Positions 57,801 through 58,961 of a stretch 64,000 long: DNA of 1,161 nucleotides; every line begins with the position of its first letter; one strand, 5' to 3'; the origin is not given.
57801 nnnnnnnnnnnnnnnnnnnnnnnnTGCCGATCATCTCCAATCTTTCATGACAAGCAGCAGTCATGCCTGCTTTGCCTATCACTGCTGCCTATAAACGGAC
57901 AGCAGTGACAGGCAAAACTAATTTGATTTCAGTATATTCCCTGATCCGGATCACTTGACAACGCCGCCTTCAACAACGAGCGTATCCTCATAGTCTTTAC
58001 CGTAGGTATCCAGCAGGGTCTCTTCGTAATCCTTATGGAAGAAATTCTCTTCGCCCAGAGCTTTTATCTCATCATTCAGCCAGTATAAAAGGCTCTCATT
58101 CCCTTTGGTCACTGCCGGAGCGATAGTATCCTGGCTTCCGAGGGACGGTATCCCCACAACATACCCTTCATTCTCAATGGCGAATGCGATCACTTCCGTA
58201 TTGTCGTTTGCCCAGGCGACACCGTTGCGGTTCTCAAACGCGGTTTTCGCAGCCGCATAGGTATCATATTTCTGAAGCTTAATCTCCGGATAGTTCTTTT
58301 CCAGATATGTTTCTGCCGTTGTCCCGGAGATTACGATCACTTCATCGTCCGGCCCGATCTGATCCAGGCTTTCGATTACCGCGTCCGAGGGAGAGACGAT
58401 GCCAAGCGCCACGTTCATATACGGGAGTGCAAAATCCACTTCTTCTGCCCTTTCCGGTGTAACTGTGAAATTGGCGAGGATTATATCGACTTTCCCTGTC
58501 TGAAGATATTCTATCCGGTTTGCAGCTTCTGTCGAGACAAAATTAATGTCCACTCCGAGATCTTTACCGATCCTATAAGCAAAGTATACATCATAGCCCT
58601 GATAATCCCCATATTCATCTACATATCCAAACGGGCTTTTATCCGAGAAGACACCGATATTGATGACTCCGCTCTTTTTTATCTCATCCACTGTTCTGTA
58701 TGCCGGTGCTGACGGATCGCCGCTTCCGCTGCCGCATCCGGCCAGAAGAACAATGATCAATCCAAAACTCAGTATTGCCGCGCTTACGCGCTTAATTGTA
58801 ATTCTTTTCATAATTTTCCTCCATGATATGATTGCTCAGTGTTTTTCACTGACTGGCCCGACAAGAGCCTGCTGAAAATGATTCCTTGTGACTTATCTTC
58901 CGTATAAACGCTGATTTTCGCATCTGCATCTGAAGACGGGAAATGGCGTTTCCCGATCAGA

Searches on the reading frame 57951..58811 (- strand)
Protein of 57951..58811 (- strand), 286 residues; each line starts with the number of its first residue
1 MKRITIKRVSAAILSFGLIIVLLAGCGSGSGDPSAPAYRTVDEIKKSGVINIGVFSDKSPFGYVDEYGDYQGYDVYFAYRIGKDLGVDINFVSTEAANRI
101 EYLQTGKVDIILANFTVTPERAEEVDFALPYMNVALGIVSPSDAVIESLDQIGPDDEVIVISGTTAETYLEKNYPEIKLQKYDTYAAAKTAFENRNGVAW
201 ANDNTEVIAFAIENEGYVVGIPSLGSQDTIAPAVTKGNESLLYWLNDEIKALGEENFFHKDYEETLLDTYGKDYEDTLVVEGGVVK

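Call 7: search_protein_families(library=pfam, proteins=[window:57951-58811:-])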
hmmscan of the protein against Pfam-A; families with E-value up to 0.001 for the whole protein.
window:57951-58811:- (286 aa): 2 families
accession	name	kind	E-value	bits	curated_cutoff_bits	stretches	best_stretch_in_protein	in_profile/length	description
PF00497.25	SBP_bac_3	-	3.6e-27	95.2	26.4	1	50-256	1-120/132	Bacterial extracellular solute-binding proteins, family 3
PF10613.14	Lig_chan-Glu_bd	-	2.7e-06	27.9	30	1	100-140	71-111/115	Ligated ion channel L-glutamate- and glycine-binding site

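Call 9: find_encoding_contigs(protein=window:57951-58811:-, flank=4000, max_places=10)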
Protein window:57951-58811:- (286 aa): no gene with exactly this product is on record in the collection.

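Call 10: find_related_loci(query=window:57951-58811:-, collection=genome_contigs, flank=3000)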
Query window:57951-58811:- (286 aa) in genome_contigs; peptide patterns used: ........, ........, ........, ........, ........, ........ (x = any residue, [..] = any of these).
599 stretches matched a pattern (row limit reached: there are more); 537 encode a relative of the query (tblastn E <= 1e-3); the best 80 are kept; 80 distinct loci.
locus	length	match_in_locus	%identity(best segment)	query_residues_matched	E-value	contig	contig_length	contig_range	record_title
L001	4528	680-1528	82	6-284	4e-153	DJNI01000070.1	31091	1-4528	MAG TPA_asm: Clostridiales bacterium UBA6468 UBA6468_contig_1967, whole genome shotgun sequence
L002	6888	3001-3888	79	1-285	4e-151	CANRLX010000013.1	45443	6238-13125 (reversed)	MAG: uncultured Acetatifactor sp. isolate Lapin-030__bin7 genome assembly, contig: Lapin-030__NODE_1168_length_45443_cov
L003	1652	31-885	81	6-285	2e-163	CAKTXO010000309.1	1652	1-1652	MAG: uncultured Oscillospiraceae bacterium isolate REFINED_METABAT215_TOP10_CONTIGS_1500_ASSEMBLY_K77_MERGED__Hadza_MoBi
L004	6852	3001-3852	81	6-285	2e-150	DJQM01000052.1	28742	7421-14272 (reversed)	MAG TPA_asm: Clostridiales bacterium UBA6386 UBA6386_contig_202, whole genome shotgun sequence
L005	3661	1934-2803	81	1-281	1e-155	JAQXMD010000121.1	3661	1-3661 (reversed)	MAG: Oscillospiraceae bacterium isolate SUG1319 k141_795421, whole genome shotgun sequence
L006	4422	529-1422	78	1-283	2e-150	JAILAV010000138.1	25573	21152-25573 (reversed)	MAG: Pseudobutyrivibrio sp. isolate RUI542 k141_15722618_flag=0_multi=47.0000_len=25573, whole genome shotgun sequence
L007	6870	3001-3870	80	1-285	2e-149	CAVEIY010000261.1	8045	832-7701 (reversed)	Flexilinea sp. isolate G02651-L1_cleanbin_000059 genome assembly, contig: Spades_G02651-L1_contig_5454, whole genome sho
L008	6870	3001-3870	80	1-284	1e-148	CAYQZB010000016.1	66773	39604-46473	MAG TPA_asm: uncultured Lachnospiraceae bacterium isolate SRP199465_co1_697 genome assembly, contig: NODE_735_length_667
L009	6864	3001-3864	80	1-285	4e-148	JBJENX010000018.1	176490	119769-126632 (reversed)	MAG: Lachnospiraceae bacterium isolate LOHA42_bin.057 NODE_13_length_176490_cov_23.742613, whole genome shotgun sequence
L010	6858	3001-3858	79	1-283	2e-147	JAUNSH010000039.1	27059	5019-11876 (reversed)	MAG: Eubacteriales bacterium isolate S4M_St_6 NODE_562_length_27059_cov_15.819582, whole genome shotgun sequence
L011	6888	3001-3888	78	1-285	4e-148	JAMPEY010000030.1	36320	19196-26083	MAG: Lachnoclostridium sp. isolate NALB_7861_22 Scaffold_#30__SCF_030___36320_bp, whole genome shotgun sequence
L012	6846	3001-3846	81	1-280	1e-147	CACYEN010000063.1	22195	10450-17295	MAG: uncultured Lachnospiraceae bacterium isolate RUG11868 genome assembly, contig: RUG11868_asm_63, whole genome shotgu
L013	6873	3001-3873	78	1-285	1e-147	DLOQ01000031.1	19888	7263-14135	MAG TPA_asm: Lachnospiraceae bacterium UBA7480 UBA7480_contig_1758, whole genome shotgun sequence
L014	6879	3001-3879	77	1-286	3e-147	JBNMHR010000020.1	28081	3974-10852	MAG: Faecousia sp. isolate CM_BacFae2591.117 k141_10224_length_28081_cov_15.8864, whole genome shotgun sequence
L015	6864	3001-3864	79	1-283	4e-147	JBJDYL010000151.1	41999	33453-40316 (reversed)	MAG: Faecousia sp. isolate FUKU01_bin.011 NODE_92_length_41999_cov_28.801759, whole genome shotgun sequence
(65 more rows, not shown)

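Call 28: find_homologous_proteins(query=window:57951-58811:-, max_evalue=1e-60)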
Query window:57951-58811:- (286 aa): 7892 proteins with E <= 1e-60 among 8000 candidates; the best 120 are listed.
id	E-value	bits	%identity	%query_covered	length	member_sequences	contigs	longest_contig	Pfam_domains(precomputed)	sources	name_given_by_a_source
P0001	5.3e-184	628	100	100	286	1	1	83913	PF00497.26,PF10613.15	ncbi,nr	ncbi:MAG: transporter substrate-binding domain-containing protein [Eubacteriales bacterium]|nr:trans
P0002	1.8e-183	626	100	100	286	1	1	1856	PF00497.26,PF10613.15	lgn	-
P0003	1.7e-181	619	99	100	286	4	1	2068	PF00497.26,PF10613.15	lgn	-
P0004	7.4e-145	499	84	90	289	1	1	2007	PF00497.26,PF10613.15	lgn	-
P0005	2.9e-144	497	80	100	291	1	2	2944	PF00497.26,PF10613.15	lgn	-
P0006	4.8e-144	497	81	99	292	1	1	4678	PF00497.26,PF10613.15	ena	-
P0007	1.0e-143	495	81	98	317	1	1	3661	PF00497.26,PF10613.15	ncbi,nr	ncbi:MAG: transporter substrate-binding domain-containing protein [Oscillospiraceae bacterium]|nr:tr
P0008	2.2e-143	494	81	98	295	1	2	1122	PF00497.26,PF10613.15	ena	-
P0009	2.2e-143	494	81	99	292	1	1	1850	PF00497.26,PF10613.15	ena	-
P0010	2.4e-143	494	79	100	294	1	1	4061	PF00497.26,PF10613.15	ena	-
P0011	5.6e-143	493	80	99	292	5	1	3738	PF00497.26,PF10613.15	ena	-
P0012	8.6e-143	492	79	100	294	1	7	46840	PF00497.26,PF10613.15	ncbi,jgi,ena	jgi:polar amino acid transport system substrate-binding protein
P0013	1.2e-142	492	78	100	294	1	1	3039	PF00497.26,PF10613.15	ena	-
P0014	1.9e-142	491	80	98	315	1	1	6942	PF00497.26,PF10613.15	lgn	-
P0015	2.3e-142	491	80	98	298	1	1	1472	PF00497.26,PF10613.15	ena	-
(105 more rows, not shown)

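Call 29: find_encoding_contigs(protein=P0003, flank=3000, max_places=4)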
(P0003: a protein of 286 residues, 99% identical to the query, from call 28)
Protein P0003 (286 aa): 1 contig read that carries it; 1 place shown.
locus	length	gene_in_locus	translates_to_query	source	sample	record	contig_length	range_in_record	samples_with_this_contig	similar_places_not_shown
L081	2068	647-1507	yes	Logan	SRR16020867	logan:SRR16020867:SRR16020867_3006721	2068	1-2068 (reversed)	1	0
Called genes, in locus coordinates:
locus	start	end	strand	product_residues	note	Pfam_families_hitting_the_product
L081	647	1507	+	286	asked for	PF00497:SBP_bac_3, PF10613:Lig_chan-Glu_bd (weak)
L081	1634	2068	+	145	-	?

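Call 30: find_encoding_contigs(protein=P0002, flank=3000, max_places=4)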
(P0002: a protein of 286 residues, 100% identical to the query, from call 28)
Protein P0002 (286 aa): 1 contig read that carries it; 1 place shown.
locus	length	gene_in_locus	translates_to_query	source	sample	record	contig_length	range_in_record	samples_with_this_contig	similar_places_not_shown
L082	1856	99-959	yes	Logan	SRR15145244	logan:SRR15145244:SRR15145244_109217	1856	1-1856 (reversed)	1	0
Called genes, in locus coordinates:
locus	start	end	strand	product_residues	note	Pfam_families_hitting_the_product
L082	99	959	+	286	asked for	PF00497:SBP_bac_3, PF10613:Lig_chan-Glu_bd (weak)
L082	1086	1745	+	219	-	PF00528:BPD_transp_1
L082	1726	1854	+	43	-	?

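Call 31: find_encoding_contigs(protein=P0004, flank=3000, max_places=4)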
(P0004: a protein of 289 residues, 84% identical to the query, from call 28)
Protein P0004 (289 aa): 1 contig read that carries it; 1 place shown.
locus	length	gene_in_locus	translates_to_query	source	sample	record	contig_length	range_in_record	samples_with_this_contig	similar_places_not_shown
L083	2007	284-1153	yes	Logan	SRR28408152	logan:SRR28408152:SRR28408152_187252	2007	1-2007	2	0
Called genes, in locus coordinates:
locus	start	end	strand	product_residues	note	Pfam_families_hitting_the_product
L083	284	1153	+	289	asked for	PF00497:SBP_bac_3, PF10613:Lig_chan-Glu_bd (weak)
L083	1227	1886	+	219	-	PF00528:BPD_transp_1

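Call 50: search_protein_families(library=ncbifam, proteins=[window:57951-58811:-], max_evalue=0.00001)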
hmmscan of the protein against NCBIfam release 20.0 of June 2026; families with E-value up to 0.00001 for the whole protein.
window:57951-58811:- (286 aa): 14 families
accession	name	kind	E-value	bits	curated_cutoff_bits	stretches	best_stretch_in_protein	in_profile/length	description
TIGR01096.1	3A0103s03R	subfamily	1.5e-26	93.4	256.35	1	40-215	17-192/250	lysine/arginine/ornithine ABC transporter substrate-binding protein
NF008426.0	PRK11260.1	equivalog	2.7e-19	69.4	312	1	12-255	9-249/266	cystine ABC transporter substrate-binding protein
NF008885.0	PRK11917.1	equivalog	1.4e-14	54.2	373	1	26-208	16-205/259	bifunctional adhesin/ABC transporter aspartate/glutamate-binding protein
NF041765.1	ArtJ_Ecoli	equivalog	3.6e-14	52.9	510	1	48-196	21-167/243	arginine ABC transporter substrate-binding protein ArtJ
NF041764.1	ArtI_Ecoli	equivalog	7.2e-14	51.8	522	1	56-209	29-180/243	arginine ABC transporter substrate-binding protein ArtI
NF007029.0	PRK09495.1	equivalog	1.8e-13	50.9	303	1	67-262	43-239/248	glutamine ABC transporter substrate-binding protein GlnH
NF011583.0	PRK15007.1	subfamily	5.9e-13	48.7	358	1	57-204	30-175/243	arginine ABC transporter substrate-binding protein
TIGR02995.1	ectoine_ehuB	equivalog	1.4e-12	47.5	190.9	1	33-171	18-160/275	ectoine/hydroxyectoine ABC transporter substrate-binding protein EhuB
NF008112.0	PRK10859.1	equivalog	4.9e-11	41.7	354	1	8-181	3-178/483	membrane-bound lytic murein transglycosylase MltF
NF008063.0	PRK10797.1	subfamily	1.4e-10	40.8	375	1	18-179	10-177/302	glutamate/aspartate ABC transporter substrate-binding protein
TIGR04262.1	orph_peri_GRRM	subfamily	3.2e-10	39.7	190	1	48-194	1-150/257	extracellular substrate binding-like orphan protein GrrP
NF052427.1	StpK7MSMEG_1200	equivalog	9.4e-09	34.3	900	1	40-133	354-446/601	serine/threonine protein kinase StpK7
NF011586.0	PRK15010.1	equivalog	3.3e-08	33.4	440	1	49-175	27-153/260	lysine/arginine/ornithine ABC transporter substrate-binding protein ArgT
NF011965.0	PRK15437.1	equivalog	1.1e-06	28.4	459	1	50-174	28-152/260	histidine ABC transporter substrate-binding protein HisJ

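Call 91: search_protein_families(library=pfam, proteins=[L010:2155-2583:+, L010:2980-4632:+], max_evalue=0.00001)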
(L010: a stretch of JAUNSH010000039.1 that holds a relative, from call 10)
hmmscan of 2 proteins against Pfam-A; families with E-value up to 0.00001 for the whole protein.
L010:2155-2583:+ (143 aa): 1 family
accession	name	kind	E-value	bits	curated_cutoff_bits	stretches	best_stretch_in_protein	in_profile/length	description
PF02082.26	Rrf2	-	7.9e-39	133.3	30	1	3-133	1-131/132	Iron-dependent Transcriptional regulator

L010:2980-4632:+ (551 aa): 2 families
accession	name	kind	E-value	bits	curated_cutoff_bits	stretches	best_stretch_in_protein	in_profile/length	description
PF03180.19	Lipoprotein_9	-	4.5e-83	278.5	27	1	311-548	1-234/236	NlpA lipoprotein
PF00497.25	SBP_bac_3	-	7.2e-28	97.4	26.4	1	60-264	1-118/132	Bacterial extracellular solute-binding proteins, family 3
